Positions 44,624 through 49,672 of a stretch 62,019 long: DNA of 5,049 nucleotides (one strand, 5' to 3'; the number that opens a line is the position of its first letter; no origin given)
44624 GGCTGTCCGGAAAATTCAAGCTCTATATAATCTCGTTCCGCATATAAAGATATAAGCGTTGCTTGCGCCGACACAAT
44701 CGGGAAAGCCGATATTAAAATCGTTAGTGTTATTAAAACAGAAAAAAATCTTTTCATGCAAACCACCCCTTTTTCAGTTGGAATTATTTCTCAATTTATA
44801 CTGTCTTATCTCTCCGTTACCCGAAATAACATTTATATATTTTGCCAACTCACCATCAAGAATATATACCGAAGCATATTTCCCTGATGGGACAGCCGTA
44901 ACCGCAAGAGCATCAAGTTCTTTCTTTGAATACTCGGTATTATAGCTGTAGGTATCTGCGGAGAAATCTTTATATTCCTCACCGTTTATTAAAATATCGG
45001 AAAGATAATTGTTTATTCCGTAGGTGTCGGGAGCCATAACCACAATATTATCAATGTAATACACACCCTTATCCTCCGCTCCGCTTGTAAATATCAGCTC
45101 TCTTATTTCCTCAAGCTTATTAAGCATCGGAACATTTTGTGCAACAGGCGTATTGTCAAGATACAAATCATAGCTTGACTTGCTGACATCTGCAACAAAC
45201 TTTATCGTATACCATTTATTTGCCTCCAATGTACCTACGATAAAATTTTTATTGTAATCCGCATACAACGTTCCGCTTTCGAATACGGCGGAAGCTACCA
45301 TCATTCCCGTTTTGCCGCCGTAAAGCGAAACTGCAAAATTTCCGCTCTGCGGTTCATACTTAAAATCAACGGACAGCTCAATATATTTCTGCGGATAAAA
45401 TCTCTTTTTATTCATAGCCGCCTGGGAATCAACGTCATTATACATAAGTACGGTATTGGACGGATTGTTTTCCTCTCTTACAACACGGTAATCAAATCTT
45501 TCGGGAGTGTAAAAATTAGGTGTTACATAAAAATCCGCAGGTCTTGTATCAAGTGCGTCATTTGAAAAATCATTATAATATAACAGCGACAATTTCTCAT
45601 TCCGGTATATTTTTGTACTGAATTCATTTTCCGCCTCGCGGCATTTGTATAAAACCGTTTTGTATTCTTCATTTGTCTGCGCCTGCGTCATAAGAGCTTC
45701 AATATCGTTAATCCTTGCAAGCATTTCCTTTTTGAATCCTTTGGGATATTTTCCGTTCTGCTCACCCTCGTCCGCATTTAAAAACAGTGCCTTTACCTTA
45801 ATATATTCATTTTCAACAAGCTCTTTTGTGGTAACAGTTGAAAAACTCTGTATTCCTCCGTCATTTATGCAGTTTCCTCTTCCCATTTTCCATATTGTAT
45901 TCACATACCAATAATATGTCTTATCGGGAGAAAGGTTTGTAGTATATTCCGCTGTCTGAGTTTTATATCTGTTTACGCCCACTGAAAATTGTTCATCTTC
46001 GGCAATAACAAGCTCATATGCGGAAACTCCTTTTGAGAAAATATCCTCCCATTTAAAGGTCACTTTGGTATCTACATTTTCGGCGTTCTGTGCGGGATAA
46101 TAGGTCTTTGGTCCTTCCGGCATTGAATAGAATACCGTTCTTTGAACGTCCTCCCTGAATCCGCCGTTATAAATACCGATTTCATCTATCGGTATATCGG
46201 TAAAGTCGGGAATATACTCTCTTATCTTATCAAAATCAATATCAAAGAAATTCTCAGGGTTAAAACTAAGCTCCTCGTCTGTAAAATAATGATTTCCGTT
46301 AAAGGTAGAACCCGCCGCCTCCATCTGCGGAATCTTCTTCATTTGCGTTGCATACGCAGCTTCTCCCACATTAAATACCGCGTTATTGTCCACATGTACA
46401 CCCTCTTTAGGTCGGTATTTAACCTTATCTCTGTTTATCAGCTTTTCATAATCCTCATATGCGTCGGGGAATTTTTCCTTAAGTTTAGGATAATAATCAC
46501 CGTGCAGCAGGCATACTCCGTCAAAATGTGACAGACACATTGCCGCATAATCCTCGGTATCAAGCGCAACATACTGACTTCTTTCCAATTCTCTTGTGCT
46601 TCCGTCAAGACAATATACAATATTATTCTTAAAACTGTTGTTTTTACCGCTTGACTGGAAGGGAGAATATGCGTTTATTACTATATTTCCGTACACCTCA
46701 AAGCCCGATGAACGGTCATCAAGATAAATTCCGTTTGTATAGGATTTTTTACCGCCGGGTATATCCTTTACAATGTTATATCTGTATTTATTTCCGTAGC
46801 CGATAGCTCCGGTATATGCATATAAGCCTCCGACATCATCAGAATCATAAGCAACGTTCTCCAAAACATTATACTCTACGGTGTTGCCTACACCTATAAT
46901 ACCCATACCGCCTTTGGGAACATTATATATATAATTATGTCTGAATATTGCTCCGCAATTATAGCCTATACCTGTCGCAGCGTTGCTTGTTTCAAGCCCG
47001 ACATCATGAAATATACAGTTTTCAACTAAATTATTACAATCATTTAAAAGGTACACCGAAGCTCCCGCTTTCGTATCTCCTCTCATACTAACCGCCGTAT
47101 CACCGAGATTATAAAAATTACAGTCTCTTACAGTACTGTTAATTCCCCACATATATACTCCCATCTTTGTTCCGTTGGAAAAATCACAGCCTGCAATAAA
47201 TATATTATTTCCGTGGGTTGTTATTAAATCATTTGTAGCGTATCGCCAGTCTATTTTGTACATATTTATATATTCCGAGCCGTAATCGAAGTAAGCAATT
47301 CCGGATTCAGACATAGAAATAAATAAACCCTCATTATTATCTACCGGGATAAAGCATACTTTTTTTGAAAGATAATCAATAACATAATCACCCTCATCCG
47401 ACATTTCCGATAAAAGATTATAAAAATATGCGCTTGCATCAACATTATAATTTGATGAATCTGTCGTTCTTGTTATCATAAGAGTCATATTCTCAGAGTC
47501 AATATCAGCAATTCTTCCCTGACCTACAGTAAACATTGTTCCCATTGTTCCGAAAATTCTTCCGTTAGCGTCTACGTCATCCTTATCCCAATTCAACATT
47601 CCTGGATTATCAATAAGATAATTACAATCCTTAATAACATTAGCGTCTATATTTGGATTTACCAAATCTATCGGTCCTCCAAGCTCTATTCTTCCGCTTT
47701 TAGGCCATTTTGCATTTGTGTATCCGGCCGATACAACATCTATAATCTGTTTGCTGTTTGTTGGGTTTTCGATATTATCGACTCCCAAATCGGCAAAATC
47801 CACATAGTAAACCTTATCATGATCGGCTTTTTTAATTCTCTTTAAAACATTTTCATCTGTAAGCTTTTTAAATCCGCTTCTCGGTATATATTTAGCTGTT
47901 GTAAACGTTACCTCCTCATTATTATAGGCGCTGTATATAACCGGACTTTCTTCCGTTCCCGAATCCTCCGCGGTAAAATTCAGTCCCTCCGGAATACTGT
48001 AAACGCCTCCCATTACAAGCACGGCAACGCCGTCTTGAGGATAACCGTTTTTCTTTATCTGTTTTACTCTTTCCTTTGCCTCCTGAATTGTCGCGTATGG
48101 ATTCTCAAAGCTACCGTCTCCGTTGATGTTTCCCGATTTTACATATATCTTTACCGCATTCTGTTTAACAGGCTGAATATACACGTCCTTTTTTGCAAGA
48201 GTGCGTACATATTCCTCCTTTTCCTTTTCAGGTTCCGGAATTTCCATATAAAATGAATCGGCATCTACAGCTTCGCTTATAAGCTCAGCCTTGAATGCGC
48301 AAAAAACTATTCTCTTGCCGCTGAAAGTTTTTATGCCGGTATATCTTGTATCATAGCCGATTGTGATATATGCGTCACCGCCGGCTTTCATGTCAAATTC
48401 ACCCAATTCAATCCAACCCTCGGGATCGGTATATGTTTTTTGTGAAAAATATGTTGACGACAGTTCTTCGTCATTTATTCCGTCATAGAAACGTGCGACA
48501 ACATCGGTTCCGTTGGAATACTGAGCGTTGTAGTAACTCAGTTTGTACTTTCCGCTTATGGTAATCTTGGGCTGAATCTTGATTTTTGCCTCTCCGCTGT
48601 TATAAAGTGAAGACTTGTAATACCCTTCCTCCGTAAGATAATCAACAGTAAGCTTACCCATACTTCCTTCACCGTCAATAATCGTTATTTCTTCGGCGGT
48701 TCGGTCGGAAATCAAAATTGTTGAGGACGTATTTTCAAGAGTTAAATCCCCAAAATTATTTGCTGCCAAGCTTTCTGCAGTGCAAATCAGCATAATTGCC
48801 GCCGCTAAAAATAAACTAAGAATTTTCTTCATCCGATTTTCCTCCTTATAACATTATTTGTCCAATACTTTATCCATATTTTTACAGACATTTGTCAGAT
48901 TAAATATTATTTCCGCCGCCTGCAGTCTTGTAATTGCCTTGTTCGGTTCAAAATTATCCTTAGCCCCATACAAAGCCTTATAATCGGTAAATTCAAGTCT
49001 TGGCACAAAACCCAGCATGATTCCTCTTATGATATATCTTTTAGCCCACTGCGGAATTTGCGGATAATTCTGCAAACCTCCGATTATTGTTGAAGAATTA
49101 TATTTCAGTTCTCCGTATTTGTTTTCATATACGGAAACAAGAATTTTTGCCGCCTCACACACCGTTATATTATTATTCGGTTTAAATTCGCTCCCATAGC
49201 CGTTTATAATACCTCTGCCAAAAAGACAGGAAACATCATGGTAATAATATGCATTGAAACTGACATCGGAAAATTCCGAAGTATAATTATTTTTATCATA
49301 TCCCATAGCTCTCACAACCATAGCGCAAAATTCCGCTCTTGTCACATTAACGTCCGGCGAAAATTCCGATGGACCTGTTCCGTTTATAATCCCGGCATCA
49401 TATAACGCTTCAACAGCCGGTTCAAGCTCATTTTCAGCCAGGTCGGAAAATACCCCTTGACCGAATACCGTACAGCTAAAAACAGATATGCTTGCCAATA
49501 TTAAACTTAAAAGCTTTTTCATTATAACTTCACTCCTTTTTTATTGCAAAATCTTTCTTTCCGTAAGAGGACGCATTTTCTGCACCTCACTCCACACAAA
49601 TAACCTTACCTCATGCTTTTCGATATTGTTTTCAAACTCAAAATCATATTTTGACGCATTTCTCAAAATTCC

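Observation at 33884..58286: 24-kb operon of eight secreted giant proteins (three parallel beta-helix enzymes interleaved with SLH anchors) behind an LplABC-type importer: an uncharacterised Gram-positive surface glycan-processing apparatus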

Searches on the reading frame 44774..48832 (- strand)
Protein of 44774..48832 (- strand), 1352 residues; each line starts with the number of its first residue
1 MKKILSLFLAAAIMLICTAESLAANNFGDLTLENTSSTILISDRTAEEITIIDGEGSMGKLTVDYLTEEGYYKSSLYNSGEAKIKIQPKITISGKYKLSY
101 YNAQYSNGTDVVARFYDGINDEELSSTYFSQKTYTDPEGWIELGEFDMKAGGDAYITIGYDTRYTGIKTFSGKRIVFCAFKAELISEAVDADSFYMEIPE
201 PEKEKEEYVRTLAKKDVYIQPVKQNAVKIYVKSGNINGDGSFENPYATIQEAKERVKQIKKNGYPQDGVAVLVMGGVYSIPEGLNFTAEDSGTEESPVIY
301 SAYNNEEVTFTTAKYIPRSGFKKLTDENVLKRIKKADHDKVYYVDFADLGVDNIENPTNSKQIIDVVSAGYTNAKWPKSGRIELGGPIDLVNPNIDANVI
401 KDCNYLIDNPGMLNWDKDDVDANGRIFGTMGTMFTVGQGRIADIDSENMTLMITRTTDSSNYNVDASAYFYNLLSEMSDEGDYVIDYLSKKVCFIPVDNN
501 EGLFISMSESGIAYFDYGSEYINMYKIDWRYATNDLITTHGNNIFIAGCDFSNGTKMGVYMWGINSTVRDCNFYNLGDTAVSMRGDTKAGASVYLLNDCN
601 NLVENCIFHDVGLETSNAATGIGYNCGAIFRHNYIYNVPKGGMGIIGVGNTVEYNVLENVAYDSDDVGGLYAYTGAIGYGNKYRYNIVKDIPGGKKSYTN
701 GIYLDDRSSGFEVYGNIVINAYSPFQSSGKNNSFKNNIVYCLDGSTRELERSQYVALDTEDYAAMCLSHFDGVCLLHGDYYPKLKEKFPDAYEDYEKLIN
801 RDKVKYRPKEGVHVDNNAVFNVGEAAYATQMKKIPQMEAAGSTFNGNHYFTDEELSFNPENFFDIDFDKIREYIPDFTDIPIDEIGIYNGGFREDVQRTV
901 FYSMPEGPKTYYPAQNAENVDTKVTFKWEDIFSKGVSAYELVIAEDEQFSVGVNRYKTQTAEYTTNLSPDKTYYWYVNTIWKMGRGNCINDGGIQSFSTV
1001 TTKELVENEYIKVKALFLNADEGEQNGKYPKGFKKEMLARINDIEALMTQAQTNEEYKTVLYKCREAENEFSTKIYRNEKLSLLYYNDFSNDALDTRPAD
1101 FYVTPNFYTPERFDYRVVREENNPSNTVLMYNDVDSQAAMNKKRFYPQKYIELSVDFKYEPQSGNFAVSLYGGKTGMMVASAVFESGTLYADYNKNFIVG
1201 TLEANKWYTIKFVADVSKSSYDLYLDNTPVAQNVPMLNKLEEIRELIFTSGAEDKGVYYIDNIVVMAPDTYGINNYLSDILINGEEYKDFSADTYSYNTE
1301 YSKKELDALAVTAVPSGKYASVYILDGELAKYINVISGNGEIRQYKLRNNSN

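Call 4: search_protein_families(library=pfam, proteins=[window:44774-48832:-], max_evalue=0.01)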
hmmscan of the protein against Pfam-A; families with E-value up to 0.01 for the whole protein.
window:44774-48832:- (1352 aa): 2 families
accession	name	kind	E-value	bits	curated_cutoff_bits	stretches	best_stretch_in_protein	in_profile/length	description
PF25275.1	Golvesin_C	-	0.00021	21.8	31.6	1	71-161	31-116/132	Golvesin C-terminal domain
PF22585.3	Sialidase-like_CBM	-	0.0088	16.4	27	0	1126-1253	15-144/156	Sialidase-like, CBM domain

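Call 5: search_protein_families(library=ncbifam, proteins=[window:44774-48832:-], max_evalue=0.01)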
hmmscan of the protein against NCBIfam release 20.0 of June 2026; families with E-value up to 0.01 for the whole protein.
window:44774-48832:- (1352 aa): 0 families

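Call 8: search_solved_structures(query=window:44774-48832:-, max_evalue=1)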
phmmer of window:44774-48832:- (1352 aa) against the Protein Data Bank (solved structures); distinct sequences matched with E-value up to 1: 3.
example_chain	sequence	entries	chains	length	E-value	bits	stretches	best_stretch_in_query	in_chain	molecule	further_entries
9rx2_A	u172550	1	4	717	3.9e-12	47.7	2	239-326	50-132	Parallel beta-helix repeat protein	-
5mqp_A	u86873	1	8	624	2.5e-05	25.2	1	232-311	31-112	Glycoside hydrolase BT_1002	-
7jgt_A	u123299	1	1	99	0.19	12.3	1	905-990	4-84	Fibronectin type-III domain-containing protein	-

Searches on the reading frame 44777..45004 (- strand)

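Call 92: search_protein_families(library=pfam, proteins=[window:44777-45004:-], max_evalue=10)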
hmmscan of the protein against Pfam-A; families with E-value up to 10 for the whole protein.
seq(76 aa): 2 families
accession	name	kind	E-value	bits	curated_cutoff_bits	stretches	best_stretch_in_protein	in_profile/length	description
PF12733.13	Cadherin-like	-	0.0019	19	24.2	1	4-64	4-53/89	Cadherin-like beta sandwich domain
PF11405.13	Inhibitor_I67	-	0.39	11.5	25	1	9-27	1-19/41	Bromelain inhibitor VI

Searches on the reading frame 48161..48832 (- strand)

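Call 56: search_protein_families(library=pfam, proteins=[window:48161-48832:-], max_evalue=5)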
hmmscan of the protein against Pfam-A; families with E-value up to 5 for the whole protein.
window:48161-48832:- (224 aa): 1 family
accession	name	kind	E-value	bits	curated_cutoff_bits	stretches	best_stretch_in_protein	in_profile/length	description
PF25275.1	Golvesin_C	-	1.9e-05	25.1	31.6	1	71-161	31-116/132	Golvesin C-terminal domain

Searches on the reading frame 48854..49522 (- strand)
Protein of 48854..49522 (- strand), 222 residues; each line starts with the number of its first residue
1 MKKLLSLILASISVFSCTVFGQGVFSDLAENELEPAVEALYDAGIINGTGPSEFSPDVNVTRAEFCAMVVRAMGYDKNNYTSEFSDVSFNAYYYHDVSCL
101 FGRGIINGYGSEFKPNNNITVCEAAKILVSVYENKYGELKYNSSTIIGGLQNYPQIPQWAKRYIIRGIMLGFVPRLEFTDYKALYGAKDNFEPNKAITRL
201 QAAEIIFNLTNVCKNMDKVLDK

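Call 4: search_protein_families(library=pfam, proteins=[window:48854-49522:-], max_evalue=0.01)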
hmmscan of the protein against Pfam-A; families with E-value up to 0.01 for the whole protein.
window:48854-49522:- (222 aa): 1 family
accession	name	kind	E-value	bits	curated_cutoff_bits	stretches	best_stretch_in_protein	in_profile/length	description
PF00395.25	SLH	-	1.6e-23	82.9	20.8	2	25-66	2-44/44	S-layer homology domain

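Call 5: search_protein_families(library=ncbifam, proteins=[window:48854-49522:-], max_evalue=0.01)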
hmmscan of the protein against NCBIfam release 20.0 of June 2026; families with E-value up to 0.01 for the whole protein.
window:48854-49522:- (222 aa): 1 family
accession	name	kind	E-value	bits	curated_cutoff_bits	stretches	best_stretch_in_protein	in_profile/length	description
NF033190.2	inl_like_NEAT_1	exception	4e-09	35.3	1275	2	36-164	594-716/754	NEAT domain-containing leucine-rich repeat protein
